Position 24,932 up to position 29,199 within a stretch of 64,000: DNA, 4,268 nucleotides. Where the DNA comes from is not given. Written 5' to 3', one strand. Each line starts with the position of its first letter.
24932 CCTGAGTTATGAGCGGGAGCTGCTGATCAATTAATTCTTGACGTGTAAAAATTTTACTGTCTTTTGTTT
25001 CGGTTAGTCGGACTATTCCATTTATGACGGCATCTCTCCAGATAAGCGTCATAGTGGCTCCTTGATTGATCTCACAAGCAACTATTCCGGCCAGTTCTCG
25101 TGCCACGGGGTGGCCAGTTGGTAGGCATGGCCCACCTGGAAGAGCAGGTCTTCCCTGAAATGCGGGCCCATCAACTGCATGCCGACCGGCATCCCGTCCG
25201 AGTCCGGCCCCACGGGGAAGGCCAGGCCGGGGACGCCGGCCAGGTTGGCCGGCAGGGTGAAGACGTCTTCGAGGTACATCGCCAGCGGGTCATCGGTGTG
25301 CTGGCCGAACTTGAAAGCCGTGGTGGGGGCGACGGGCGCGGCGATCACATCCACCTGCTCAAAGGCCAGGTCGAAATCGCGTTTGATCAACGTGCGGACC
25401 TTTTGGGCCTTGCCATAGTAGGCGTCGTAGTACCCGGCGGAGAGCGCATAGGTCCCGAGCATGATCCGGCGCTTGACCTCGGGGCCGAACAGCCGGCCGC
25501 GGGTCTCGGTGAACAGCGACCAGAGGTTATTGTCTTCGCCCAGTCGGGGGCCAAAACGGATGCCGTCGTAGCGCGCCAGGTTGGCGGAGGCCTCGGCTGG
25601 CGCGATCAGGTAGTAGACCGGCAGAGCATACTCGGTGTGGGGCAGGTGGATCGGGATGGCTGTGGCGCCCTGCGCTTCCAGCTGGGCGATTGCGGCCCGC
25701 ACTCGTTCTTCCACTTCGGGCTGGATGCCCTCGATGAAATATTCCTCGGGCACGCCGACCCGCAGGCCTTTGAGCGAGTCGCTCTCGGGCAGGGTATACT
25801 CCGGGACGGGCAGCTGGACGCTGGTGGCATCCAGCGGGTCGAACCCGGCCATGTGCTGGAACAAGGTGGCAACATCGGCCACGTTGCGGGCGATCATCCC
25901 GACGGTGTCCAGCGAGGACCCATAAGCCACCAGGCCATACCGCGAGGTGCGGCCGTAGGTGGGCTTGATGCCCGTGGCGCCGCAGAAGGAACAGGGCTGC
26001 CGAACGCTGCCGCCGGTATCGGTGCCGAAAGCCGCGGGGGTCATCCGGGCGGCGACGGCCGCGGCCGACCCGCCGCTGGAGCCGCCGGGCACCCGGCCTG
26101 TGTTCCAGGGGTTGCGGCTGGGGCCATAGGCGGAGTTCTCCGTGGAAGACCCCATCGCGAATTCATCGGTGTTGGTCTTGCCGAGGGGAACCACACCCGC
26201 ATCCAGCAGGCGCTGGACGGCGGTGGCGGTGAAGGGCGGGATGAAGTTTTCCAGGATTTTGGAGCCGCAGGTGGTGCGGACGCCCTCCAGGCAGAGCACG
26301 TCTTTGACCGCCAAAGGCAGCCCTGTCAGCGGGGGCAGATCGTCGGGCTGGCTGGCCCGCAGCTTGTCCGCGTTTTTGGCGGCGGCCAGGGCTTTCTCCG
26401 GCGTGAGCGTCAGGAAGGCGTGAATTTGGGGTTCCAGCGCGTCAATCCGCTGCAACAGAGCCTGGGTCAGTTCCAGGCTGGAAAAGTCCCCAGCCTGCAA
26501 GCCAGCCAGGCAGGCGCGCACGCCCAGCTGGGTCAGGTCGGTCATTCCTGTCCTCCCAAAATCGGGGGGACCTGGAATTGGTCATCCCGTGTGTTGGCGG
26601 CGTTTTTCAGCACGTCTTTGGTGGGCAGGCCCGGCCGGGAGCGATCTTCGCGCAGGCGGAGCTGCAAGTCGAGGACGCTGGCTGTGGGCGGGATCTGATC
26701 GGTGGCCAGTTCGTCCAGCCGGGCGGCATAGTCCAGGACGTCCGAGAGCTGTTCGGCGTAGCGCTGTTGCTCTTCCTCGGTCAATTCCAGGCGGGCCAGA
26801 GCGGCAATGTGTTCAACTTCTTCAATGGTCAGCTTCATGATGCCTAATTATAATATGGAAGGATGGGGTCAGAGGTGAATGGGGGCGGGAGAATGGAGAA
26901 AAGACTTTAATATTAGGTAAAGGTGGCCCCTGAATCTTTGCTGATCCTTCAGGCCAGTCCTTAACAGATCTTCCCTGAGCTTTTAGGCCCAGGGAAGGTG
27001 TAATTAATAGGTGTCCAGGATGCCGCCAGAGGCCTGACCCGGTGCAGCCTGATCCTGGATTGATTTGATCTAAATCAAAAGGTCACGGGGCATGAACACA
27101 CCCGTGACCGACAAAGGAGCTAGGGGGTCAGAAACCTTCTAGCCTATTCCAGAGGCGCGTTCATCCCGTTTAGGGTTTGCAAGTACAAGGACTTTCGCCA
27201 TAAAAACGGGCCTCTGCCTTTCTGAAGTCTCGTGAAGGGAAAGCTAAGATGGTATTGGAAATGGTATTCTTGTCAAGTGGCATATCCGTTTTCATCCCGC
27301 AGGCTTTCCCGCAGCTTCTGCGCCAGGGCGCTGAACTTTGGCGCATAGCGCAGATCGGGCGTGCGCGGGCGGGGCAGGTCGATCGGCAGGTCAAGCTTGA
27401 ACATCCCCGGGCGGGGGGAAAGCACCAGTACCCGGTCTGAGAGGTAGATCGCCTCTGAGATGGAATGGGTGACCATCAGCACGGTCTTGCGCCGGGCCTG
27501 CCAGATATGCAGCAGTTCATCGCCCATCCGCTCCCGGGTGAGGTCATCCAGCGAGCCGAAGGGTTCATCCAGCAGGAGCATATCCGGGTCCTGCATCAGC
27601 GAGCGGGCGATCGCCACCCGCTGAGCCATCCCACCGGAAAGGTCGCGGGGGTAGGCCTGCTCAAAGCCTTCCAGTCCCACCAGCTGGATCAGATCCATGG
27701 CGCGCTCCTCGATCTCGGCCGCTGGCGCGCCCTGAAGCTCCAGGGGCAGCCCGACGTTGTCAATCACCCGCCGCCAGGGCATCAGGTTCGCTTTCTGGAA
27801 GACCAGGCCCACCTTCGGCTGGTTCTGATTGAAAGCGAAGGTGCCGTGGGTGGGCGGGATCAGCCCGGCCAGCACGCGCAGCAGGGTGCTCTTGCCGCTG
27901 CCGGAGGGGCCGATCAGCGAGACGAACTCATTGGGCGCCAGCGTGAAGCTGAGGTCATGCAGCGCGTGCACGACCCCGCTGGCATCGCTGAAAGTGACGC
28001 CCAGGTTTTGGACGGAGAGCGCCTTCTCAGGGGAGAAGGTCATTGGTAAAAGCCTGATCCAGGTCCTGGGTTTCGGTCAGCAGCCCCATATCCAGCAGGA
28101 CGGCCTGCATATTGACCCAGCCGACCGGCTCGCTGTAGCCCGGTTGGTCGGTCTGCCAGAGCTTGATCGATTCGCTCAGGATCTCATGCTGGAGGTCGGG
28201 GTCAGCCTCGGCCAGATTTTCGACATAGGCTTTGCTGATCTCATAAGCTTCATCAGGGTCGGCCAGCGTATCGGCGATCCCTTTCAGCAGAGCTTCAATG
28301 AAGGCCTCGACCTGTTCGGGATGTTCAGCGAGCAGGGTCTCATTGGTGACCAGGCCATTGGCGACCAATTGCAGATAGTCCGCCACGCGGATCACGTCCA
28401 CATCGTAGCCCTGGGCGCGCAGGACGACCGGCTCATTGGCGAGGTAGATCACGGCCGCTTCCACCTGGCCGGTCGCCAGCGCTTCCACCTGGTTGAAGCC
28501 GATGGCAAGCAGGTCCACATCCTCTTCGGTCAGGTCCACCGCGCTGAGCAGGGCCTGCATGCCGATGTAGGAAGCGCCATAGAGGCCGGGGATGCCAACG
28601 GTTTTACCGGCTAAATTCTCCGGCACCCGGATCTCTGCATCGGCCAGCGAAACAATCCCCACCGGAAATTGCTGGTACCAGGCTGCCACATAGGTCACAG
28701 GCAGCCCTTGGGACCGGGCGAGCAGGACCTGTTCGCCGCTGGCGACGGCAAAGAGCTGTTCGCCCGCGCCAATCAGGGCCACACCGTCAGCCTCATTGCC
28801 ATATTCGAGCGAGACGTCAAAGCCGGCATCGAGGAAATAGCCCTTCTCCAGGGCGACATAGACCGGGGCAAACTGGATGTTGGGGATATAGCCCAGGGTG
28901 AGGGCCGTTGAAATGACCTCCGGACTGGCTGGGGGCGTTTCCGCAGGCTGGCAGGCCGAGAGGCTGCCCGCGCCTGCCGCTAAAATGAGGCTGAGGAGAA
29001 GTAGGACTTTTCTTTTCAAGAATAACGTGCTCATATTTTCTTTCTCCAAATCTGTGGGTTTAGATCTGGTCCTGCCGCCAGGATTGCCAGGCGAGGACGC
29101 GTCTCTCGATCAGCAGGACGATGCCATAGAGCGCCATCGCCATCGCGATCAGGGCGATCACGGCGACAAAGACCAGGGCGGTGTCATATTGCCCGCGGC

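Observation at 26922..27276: Unexplained ~320-nt highly structured intergenic RNA candidate upstream of gatC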

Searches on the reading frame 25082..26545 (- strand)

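Call 81: search_protein_families(library=pfam, proteins=[window:25082-26545:-], max_evalue=0.001)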
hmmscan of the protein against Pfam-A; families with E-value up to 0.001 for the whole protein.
window:25082-26545:- (487 aa): 1 family
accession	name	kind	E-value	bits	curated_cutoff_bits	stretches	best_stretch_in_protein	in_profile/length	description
PF01425.27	Amidase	-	4e-160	534.1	27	1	25-468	1-444/445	Amidase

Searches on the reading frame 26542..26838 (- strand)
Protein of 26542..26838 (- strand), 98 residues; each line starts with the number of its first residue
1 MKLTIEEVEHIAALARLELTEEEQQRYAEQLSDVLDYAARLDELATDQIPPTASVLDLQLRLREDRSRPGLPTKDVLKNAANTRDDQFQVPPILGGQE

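Call 11: find_related_loci(query=window:26542-26838:-, collection=genome_contigs, flank=5000)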
Query window:26542-26838:- (98 aa) in genome_contigs; peptide patterns used: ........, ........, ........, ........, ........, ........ (x = any residue, [..] = any of these).
599 stretches matched a pattern (row limit reached: there are more); 19 encode a relative of the query (tblastn E <= 1e-3); 19 distinct loci.
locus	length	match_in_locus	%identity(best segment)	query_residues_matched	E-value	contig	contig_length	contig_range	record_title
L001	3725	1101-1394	82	1-98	1e-51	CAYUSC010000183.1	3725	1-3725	MAG TPA_asm: uncultured Brevefilum sp. isolate SRP192927_co3_183 genome assembly, contig: NODE_76962_length_3725_cov_6.7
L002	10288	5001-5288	83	1-96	4e-51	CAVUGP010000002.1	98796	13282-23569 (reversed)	MAG: uncultured Chloroflexia bacterium isolate MFD02416.bin.1.138 genome assembly, contig: contig_102890, whole genome s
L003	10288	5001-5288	82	1-96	1e-50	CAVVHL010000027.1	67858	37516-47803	MAG: uncultured Chloroflexia bacterium isolate MFD02923.bin.1.97 genome assembly, contig: contig_6981, whole genome shot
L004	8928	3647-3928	60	1-94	7e-32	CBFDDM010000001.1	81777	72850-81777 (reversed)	MAG TPA_asm: uncultured Anaerolineales bacterium isolate SRR6194934_binner23_Refined_12 genome assembly, contig: ERZ7813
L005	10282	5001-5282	59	1-94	4e-31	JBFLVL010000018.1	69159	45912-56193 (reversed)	MAG: Chloroflexota bacterium isolate MAG005 MAG005_18, whole genome shotgun sequence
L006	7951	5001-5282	55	1-94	2e-28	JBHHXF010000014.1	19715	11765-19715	MAG: Anaerolineae bacterium isolate D_2_bin.38 NODE_884_length_19715_cov_24.802289, whole genome shotgun sequence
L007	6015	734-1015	56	1-94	1e-27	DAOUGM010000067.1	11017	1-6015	MAG TPA_asm: Anaerolineaceae bacterium isolate R69_173 k135_126440, whole genome shotgun sequence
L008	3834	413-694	55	1-94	1e-27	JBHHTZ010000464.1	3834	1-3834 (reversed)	MAG: Anaerolineae bacterium isolate S.6.sp3_bin.4 NODE_5543_length_3834_cov_5.591162, whole genome shotgun sequence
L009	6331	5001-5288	52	1-94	3e-26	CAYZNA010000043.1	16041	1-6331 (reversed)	MAG TPA_asm: uncultured Anaerolineales bacterium isolate binchicken_co232_135 genome assembly, contig: NODE_7151_length_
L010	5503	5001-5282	51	1-94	3e-25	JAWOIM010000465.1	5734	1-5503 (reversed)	MAG: Chloroflexota bacterium isolate CWP5-2.bin.34 k191_34190, whole genome shotgun sequence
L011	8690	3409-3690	52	1-94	7e-25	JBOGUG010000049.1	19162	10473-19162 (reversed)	MAG: Candidatus Promineifilaceae bacterium isolate M3-S_concoct.bin.207 k127_715452, whole genome shotgun sequence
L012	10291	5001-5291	51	1-97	3e-24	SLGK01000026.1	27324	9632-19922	MAG: Anaerolineae bacterium isolate CSSed162cmB_92 CSSed16-2cmB-2875, whole genome shotgun sequence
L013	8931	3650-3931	56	1-94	2e-22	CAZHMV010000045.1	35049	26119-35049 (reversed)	MAG TPA_asm: uncultured Anaerolineales bacterium isolate binchicken_co172_219 genome assembly, contig: NODE_790_length_3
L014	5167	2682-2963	48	1-94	3e-22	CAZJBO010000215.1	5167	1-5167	MAG TPA_asm: uncultured Anaerolineae bacterium isolate binchicken_co67_161 genome assembly, contig: NODE_19655_length_51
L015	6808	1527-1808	49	1-94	6e-22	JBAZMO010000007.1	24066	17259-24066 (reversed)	MAG: Patescibacteria group bacterium isolate SO_2017_LW4_45 scaffold_4293_c1_LW137-91_2017, whole genome shotgun sequenc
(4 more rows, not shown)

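Call 81: search_protein_families(library=pfam, proteins=[window:26542-26838:-], max_evalue=0.001)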
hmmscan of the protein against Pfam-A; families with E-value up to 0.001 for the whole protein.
window:26542-26838:- (98 aa): 1 family
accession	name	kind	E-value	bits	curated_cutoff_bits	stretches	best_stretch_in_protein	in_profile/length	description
PF02686.20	GatC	-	1.2e-18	67.5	23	1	19-90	1-66/66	Glu-tRNAGln amidotransferase C subunit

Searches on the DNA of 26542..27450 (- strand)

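Call 4: search_rna_families(source=window, start=26700, end=27450, threshold=evalue, max_evalue=10, show_alignments=4)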
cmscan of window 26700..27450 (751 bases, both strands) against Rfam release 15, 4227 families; matches with E-value up to 10: 3.
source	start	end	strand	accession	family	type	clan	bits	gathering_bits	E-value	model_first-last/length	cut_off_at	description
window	27337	27351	+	RF02939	COG2908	Cis-reg;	-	14.7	58.7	0.98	26-40/45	no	COG2908 RNA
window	26809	26893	-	RF01986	ZEB2_AS1_3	Gene; lncRNA;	-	14.3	55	1.9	1-100/100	no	ZEB2 antisense RNA 1 conserved region 3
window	27395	27445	+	RF03013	nadA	Gene; sRNA;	-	14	37.5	4.9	1-62/62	no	nadA riboswitch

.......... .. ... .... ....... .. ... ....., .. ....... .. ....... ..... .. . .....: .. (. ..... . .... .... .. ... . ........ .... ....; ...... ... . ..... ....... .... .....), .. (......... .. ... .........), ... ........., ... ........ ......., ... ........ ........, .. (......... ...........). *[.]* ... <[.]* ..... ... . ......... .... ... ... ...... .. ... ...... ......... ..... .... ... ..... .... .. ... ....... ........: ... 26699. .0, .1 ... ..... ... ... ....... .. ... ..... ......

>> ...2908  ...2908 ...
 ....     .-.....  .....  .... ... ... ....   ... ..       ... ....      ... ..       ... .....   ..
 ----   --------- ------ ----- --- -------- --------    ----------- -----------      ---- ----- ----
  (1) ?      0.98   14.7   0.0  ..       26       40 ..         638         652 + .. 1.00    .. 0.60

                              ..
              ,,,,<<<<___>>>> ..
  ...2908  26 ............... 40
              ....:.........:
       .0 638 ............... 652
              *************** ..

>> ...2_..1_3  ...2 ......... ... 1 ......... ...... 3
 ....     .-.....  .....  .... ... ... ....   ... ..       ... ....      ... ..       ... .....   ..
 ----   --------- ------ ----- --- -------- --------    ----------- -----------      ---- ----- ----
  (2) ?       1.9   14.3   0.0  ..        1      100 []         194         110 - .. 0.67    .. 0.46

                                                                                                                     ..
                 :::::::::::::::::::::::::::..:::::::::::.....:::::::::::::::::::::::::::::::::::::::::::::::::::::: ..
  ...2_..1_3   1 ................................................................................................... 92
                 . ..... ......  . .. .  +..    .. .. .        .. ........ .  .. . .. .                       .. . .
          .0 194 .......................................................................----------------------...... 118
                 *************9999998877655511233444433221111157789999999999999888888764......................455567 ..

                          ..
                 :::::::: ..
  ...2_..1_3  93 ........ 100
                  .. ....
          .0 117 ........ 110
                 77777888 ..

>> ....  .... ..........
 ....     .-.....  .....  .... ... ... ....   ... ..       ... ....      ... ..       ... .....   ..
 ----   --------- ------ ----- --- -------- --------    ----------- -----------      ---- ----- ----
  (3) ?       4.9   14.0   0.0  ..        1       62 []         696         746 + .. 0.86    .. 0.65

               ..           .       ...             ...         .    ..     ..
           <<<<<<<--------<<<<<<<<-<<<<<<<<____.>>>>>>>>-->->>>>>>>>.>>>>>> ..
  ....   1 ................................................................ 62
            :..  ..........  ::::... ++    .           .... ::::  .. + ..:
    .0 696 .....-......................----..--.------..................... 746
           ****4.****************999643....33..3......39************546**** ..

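Call 71: search_rna_families(sources=[L003, L027, L036, L038, L039, L040, L041, L042, L044, L046, L048], threshold=gathering)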
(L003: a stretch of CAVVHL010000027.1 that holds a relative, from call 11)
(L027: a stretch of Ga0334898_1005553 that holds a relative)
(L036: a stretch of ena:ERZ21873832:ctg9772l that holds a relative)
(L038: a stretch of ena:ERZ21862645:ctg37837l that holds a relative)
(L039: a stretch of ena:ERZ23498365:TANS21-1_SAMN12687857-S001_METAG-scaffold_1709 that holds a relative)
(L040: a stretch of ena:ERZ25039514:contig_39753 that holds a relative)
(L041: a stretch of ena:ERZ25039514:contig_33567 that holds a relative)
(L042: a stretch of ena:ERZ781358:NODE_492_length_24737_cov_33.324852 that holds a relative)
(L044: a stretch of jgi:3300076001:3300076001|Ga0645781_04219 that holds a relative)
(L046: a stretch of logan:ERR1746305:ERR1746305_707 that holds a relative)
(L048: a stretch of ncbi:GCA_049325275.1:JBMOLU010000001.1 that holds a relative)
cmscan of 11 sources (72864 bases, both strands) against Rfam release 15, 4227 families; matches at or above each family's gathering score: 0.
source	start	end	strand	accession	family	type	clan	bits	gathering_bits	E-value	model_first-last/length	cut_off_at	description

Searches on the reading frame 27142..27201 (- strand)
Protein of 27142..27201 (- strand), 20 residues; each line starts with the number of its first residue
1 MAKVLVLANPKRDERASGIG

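Call 75: search_protein_families(library=ncbifam, proteins=[window:27142-27201:-], max_evalue=10)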
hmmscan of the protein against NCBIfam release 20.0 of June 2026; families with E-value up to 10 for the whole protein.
seq(20 aa): 0 families

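Call 76: search_protein_families(library=pfam, proteins=[window:27142-27201:-], max_evalue=0.01)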
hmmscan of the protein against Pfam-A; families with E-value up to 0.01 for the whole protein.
seq(20 aa): 0 families

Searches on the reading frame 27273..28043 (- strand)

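Call 76: search_protein_families(library=pfam, proteins=[window:27273-28043:-], max_evalue=0.01)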
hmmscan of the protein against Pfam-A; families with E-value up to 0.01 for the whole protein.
window:27273-28043:- (256 aa): 8 families
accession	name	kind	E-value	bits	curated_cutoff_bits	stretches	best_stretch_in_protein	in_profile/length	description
PF00005.33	ABC_tran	-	5.9e-31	108.3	25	1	28-162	1-136/137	ABC transporter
PF13304.12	AAA_21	-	4.8e-07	30.6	27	1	41-65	2-29/304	AAA domain, putative AbiEii toxin, Type IV TA system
PF13555.12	AAA_29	-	6.3e-06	26.3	27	1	29-73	13-56/61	P-loop containing region of AAA domain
PF20703.3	nSTAND1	-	2.4e-05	24.6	27.1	1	30-72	25-60/379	Novel STAND NTPase 1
PF13191.12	AAA_16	-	4.8e-05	24.4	32.6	1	37-109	24-88/167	AAA ATPase domain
PF03193.22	RsgA_GTPase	-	0.0017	18.7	30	1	15-60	83-128/174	RsgA GTPase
PF01078.27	Mg_chelatase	-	0.0021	17.9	20.3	1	19-68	3-52/207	Magnesium chelatase, subunit ChlI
PF13401.12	AAA_22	-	0.0041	17.9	27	0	40-74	7-33/130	AAA domain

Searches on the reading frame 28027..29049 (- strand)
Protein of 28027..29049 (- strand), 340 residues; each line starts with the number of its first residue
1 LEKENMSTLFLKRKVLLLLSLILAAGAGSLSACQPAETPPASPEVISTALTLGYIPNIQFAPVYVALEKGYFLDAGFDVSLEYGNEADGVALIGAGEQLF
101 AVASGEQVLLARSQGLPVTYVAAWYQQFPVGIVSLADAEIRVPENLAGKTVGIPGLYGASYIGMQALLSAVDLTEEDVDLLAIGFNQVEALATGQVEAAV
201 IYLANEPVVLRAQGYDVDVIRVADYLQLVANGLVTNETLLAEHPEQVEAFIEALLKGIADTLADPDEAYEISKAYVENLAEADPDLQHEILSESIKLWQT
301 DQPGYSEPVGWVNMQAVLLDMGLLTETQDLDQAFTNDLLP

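Call 76: search_protein_families(library=pfam, proteins=[window:28027-29049:-], max_evalue=0.01)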
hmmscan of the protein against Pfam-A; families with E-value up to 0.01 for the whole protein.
window:28027-29049:- (340 aa): 2 families
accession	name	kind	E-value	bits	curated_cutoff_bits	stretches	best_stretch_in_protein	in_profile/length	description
PF09084.16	NMT1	-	1.1e-51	176.2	20.5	1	57-268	1-216/216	NMT1/THI5 like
PF13379.11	NMT1_2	-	2e-07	31.5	24.7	1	48-256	6-233/252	NMT1-like family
